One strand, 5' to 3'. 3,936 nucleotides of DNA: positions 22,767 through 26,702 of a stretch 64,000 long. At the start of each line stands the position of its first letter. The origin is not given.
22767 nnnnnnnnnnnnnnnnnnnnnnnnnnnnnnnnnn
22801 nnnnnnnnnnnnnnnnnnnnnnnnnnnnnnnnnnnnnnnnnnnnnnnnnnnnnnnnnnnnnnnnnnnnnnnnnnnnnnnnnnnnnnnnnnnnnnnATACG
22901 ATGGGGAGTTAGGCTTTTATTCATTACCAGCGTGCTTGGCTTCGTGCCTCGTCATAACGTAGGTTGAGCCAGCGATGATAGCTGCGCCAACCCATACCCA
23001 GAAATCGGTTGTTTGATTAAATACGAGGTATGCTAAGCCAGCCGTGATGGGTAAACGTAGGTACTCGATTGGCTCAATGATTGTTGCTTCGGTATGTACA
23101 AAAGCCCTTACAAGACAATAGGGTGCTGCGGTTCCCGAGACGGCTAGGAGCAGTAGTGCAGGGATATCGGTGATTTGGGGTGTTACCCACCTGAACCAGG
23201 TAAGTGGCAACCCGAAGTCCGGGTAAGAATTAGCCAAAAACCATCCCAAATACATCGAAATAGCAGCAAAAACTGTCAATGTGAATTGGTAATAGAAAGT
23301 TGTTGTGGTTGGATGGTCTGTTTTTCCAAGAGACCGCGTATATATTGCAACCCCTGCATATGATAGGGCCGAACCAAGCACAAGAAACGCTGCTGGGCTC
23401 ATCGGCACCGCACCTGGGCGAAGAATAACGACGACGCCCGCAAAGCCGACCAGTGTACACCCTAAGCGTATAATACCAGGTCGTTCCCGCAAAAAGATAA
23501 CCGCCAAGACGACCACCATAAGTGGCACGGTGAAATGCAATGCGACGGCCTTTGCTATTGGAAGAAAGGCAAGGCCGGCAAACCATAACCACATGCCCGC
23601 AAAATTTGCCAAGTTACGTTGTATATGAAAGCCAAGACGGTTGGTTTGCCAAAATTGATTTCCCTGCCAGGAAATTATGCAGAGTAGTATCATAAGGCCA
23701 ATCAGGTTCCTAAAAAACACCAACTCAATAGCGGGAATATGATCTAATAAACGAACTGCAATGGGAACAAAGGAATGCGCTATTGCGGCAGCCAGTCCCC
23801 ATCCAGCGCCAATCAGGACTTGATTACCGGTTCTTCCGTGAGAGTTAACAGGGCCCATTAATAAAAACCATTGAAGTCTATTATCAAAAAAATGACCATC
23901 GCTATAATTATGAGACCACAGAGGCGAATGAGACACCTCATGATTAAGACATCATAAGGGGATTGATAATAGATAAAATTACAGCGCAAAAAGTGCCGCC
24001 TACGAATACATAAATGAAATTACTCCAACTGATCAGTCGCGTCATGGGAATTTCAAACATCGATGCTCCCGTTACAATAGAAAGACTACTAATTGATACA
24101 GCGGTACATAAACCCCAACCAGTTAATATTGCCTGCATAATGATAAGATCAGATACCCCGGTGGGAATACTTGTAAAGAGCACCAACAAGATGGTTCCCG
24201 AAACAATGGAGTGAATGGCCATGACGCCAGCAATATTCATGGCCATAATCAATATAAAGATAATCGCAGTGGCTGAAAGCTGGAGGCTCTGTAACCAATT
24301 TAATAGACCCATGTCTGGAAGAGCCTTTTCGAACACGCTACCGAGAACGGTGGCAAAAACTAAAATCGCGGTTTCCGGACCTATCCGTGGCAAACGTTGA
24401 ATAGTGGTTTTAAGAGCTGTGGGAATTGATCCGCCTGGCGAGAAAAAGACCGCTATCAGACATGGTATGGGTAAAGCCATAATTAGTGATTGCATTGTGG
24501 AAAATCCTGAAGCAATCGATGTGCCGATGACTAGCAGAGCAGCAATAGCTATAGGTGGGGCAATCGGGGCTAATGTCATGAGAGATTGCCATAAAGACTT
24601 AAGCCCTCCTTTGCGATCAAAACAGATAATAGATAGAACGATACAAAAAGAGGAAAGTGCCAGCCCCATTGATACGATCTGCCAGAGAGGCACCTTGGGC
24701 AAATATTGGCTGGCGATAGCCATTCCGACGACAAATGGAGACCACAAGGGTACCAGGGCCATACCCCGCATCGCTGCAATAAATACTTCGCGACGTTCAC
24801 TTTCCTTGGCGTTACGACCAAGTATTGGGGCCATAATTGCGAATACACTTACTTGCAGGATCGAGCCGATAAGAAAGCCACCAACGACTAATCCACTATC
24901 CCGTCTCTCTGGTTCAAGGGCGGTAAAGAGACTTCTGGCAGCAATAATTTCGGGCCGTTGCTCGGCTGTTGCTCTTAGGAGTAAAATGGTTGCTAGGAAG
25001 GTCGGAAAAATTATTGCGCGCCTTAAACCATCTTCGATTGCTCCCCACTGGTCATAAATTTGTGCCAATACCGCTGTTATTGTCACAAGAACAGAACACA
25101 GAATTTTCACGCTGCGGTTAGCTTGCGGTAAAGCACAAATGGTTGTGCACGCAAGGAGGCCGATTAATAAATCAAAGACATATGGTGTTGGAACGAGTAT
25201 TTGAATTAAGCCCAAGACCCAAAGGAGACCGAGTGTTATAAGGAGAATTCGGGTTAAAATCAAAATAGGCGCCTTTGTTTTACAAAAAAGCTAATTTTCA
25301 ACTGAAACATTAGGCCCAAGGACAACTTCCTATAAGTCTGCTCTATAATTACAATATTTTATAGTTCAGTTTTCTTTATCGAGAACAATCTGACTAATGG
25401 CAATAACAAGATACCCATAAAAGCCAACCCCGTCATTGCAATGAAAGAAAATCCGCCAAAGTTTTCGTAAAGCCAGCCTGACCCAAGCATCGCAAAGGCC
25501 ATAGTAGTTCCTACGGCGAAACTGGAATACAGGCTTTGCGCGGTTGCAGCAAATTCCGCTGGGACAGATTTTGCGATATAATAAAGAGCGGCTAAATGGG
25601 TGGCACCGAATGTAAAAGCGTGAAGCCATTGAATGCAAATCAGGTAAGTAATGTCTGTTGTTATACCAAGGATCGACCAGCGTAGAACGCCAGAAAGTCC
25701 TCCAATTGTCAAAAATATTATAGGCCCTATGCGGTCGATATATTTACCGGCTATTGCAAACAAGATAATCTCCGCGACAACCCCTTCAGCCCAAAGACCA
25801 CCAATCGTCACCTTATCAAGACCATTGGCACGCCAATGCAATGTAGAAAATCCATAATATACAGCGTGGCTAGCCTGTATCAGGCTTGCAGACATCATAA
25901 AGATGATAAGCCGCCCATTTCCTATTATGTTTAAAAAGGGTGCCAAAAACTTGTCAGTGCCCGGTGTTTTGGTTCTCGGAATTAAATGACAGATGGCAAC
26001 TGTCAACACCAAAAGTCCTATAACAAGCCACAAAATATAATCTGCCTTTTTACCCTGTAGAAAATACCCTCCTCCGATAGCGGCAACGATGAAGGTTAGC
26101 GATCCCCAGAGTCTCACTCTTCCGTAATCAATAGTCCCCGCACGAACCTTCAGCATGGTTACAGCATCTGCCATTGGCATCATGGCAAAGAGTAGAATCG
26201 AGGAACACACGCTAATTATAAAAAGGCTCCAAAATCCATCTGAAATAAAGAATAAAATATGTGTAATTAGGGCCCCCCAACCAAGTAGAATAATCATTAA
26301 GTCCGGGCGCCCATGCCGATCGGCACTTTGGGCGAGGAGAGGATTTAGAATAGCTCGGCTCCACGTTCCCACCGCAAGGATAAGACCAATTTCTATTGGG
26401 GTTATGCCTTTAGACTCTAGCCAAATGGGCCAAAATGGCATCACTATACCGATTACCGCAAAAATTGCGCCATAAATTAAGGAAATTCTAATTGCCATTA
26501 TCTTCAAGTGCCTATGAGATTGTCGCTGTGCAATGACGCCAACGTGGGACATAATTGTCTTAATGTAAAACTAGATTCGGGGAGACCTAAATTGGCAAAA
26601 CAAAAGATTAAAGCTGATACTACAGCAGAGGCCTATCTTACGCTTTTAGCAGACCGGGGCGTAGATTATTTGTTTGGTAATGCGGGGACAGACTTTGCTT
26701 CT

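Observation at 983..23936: Regional expansion of the EamA/DMT family: ten paralogs in about 23 kb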

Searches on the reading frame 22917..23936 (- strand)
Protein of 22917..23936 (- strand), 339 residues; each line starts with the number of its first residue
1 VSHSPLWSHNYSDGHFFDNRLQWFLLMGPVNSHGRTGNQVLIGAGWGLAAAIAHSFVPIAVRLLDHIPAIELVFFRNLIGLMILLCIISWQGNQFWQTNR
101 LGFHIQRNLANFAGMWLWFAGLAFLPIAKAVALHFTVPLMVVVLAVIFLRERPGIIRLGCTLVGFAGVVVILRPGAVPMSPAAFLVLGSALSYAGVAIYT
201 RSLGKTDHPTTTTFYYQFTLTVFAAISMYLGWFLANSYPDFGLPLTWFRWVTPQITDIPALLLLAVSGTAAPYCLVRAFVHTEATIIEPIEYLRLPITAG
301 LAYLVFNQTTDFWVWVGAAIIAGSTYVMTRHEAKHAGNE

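Call 3: search_protein_families(library=pfam, proteins=[window:22917-23936:-], max_evalue=0.01)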
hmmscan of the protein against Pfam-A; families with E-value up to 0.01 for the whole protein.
window:22917-23936:- (339 aa): 1 family
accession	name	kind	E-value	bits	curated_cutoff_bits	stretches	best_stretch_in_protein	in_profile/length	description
PF00892.27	EamA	-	9.8e-29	100.8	28.2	2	42-172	2-134/135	EamA-like transporter family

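Call 13: search_protein_families(library=ncbifam, proteins=[window:22917-23936:-], max_evalue=0.001)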
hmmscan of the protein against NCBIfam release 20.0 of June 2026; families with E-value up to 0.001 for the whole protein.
window:22917-23936:- (339 aa): 2 families
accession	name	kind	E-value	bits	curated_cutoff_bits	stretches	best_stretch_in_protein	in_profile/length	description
TIGR00950.1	2A78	equivalog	1.3e-14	54.2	230.2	1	55-322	4-260/264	carboxylate/amino acid/amine transporter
NF050091.1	ArAmAcExpYddG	equivalog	4.6e-05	23.1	300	1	47-218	10-186/285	aromatic amino acid exporter YddG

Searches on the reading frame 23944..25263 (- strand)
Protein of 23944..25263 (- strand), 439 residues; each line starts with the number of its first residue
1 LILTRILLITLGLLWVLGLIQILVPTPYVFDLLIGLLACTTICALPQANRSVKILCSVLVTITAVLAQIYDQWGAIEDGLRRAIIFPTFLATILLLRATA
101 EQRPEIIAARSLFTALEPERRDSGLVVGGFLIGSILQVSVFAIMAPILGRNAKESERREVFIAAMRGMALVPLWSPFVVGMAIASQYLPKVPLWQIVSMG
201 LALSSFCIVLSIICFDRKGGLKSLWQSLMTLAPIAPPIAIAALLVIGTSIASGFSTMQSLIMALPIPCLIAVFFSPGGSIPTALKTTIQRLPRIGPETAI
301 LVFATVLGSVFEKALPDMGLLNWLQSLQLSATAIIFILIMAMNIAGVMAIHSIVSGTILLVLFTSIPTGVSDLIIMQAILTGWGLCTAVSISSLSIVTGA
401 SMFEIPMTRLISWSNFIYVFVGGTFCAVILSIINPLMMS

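Call 5: search_protein_families(library=pfam, proteins=[window:23944-25263:-], max_evalue=0.01)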
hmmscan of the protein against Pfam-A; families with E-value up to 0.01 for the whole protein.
window:23944-25263:- (439 aa): 0 families

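Call 28: search_protein_families(library=ncbifam, proteins=[window:23944-25263:-], max_evalue=0.00001)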
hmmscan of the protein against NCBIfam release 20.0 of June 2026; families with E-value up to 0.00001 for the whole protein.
window:23944-25263:- (439 aa): 0 families

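Call 55: find_homologous_proteins(query=window:23944-25263:-)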
Query window:23944-25263:- (439 aa): 122 proteins with E <= 0.001 among 8000 candidates; the best 120 are listed.
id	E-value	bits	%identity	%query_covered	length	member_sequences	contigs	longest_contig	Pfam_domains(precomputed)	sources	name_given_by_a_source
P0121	1.4e-260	883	97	100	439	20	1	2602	-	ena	-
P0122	9.7e-213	725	81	99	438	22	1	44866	-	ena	-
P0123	7.3e-204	696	75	95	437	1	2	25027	-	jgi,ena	-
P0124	5.2e-203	693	75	95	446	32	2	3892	-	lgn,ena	-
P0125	9.2e-203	692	74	100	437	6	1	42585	-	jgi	-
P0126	1.8e-202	691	75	95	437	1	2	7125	-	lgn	-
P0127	2.0e-202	691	75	95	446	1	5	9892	-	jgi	jgi:hypothetical protein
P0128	2.4e-202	691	75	95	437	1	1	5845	-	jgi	-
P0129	2.6e-200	684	74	96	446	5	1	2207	-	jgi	-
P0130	7.8e-200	683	74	95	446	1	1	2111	-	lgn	-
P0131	1.2e-199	682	74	96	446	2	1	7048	-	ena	-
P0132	3.1e-199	681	73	95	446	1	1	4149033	-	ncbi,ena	-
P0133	2.5e-197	674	74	96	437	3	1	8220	-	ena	-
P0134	1.8e-193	662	70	100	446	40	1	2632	-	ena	-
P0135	2.4e-191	655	70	100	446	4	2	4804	-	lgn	-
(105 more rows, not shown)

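Call 64: predict_structure(alignment_id=A4)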
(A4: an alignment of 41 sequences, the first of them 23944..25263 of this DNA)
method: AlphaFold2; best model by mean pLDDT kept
length: 439 residues; sequences in the alignment: 41
mean_pLDDT: 90.5   pTM: 0.87
mean pLDDT of the five models: 90.5, 89.3, 88.1, 86.7, 85.2
residues with pLDDT >= 90: 263; 70-90: 173; 50-70: 3; < 50: 0
segments of 3 or more residues with pLDDT < 50: none
pLDDT, mean of each block of 10 residues (from residue 1): 92 95 93 96 91 88 97 95 91 89 90 83 83 82 85 90 93 87 89 92 95 80 83 88 87 86 92 93 92 88 91 92 93 98 93 90 92 97 95 84 85 94 98 95
secondary structure, 60 per line:
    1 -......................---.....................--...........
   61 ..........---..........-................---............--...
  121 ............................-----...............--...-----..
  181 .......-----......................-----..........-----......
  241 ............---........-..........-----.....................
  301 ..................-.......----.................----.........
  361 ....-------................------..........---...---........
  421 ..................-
elements in order: H2-23 H27-47 H50-70 H74-83 H85-100 H104-115 H118-148 H154-168 H179-187 H193-214 H220-229 H235-252 H256-263 H265-274 H280-318 H320-326 H331-347 H352-364 H372-387 H394-403 H413-438

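Call 66: fold_search(model_id=the predicted structure, library=pdb)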
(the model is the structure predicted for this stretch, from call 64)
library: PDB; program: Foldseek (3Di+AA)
matches with E <= 10: 1002; with E <= 0.001: 17
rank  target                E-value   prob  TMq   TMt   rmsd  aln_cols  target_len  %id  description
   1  9a59_A                9.1e-08  1.00  0.54  0.51  11.8       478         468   14  Integrative model of MLEN-METQ by crosslinking MS and deep learning (released 2024-09-18)
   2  8y4w_A                4.8e-06  1.00  0.50  0.39   9.3       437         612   10  Sialic acid bound form of Tripartite ATP-independent Periplasmic (TRAP) transporter from Fusobacterium nucleatum. (released 2024-12-11)
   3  6okz_A                1.2e-05  1.00  0.48  0.49  12.1       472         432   14  Structure of VcINDY bound to Fumarate (released 2020-10-28)
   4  8thi_A                1.4e-05  1.00  0.48  0.38   9.3       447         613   11  Cryo-EM structure of the Tripartite ATP-independent Periplasmic (TRAP) transporter SiaQM from Haemophilus influenzae ( (released 2023-11-22)
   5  8r33_A                1.6e-05  1.00  0.52  0.48  10.3       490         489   14  CryoEM structure of the symmetric Pho90 dimer from yeast without substrates. (released 2024-04-24)
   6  8thi_B                1.9e-05  1.00  0.46  0.35   8.7       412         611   10  Cryo-EM structure of the Tripartite ATP-independent Periplasmic (TRAP) transporter SiaQM from Haemophilus influenzae ( (released 2023-11-22)
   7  8y5u_A                2.3e-05  1.00  0.58  0.51  11.6       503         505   12  human NaS1 intermediate state 1 (released 2025-01-22)
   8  8thj_A                3.4e-05  1.00  0.49  0.37   9.3       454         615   10  Cryo-EM structure of the Tripartite ATP-independent Periplasmic (TRAP) transporter SiaQM from Haemophilus influenzae ( (released 2023-11-22)
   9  6okz_B                5.7e-05  1.00  0.41  0.41  12.4       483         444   12  Structure of VcINDY bound to Fumarate (released 2020-10-28)
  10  6wtw_A                7.0e-05  1.00  0.47  0.44   7.3       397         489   12  Structure of LaINDY crystallized in the presence of alpha-ketoglutarate and malate (released 2020-09-16)
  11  9pym_A                7.9e-05  1.00  0.44  0.35   8.3       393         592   10  Cryo-EM structure of the isethionate TRAP transporter IseQM from Oleidesulfovibrio alaskensis with bound isethionate (released 2025-11-12)
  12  7qha_B                1.2e-04  1.00  0.52  0.53  11.6       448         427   10  Cryo-EM structure of the Tripartite ATP-independent Periplasmic (TRAP) transporter SiaQM from Photobacterium profundum (released 2022-12-21)
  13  8w6o_A                5.0e-04  1.00  0.48  0.48  11.4       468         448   13  NaS1 in IN/IN state (released 2024-04-17)
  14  4f35_C                5.0e-04  1.00  0.42  0.42  12.7       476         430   14  Crystal Structure of a bacterial dicarboxylate/sodium symporter (released 2012-10-24)
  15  4r0c_C                5.9e-04  1.00  0.46  0.44   9.5       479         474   14  Crystal structure of the Alcanivorax borkumensis YdaH transporter reveals an unusual topology (released 2015-04-29)
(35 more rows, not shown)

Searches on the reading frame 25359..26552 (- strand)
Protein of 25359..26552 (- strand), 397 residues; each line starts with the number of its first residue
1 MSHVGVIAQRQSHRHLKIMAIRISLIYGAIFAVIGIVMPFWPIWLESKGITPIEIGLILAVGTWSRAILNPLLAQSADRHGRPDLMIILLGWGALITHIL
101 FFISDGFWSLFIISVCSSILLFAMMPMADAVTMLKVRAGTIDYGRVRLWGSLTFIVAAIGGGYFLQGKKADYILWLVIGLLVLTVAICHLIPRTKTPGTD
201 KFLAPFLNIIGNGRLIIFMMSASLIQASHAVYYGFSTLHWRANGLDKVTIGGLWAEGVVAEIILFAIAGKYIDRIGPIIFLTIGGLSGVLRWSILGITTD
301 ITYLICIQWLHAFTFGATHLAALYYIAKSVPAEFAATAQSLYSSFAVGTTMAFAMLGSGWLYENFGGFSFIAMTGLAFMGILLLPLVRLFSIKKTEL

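Call 5: search_protein_families(library=pfam, proteins=[window:25359-26552:-], max_evalue=0.01)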
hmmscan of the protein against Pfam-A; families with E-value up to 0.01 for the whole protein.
window:25359-26552:- (397 aa): 4 families
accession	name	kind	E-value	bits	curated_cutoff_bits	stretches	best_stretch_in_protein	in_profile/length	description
PF12832.13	MFS_1_like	-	1.3e-62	212.4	25.2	1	21-368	2-368/373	MFS_1 like family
PF07690.21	MFS_1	-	4e-20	72.5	33.4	2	24-345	2-338/347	Major Facilitator Superfamily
PF01306.25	LacY_symp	-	8.2e-08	31.9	24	1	22-187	11-183/413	LacY proton/sugar symporter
PF03825.22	Nuc_H_symport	-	8.7e-07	28.7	25.9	1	16-365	7-365/400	Nucleoside H+ symporter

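Call 28: search_protein_families(library=ncbifam, proteins=[window:25359-26552:-], max_evalue=0.00001)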
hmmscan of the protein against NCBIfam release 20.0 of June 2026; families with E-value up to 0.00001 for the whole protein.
window:25359-26552:- (397 aa): 6 families
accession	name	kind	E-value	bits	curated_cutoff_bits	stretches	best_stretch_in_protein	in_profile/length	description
NF008346.0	PRK11128.1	equivalog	3.8e-75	253.4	259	1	23-385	9-376/383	3-phenylpropionate MFS transporter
NF037955.1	mfs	subfamily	4.5e-66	223.3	100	1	22-383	1-366/366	MFS transporter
TIGR00902.1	2A0127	subfamily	1.9e-54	185.3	698.9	1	24-386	10-377/388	3-phenylpropionate MFS transporter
TIGR00899.1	2A0120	subfamily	1.8e-13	50.4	522.3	1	25-384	4-370/375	sugar efflux transporter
NF007077.0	PRK09528.1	subfamily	6.4e-11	41.4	429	1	24-380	17-396/421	galactoside permease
TIGR00882.1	2A0105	subfamily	6.3e-09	35.2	220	1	29-199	13-189/396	oligosaccharide MFS transporter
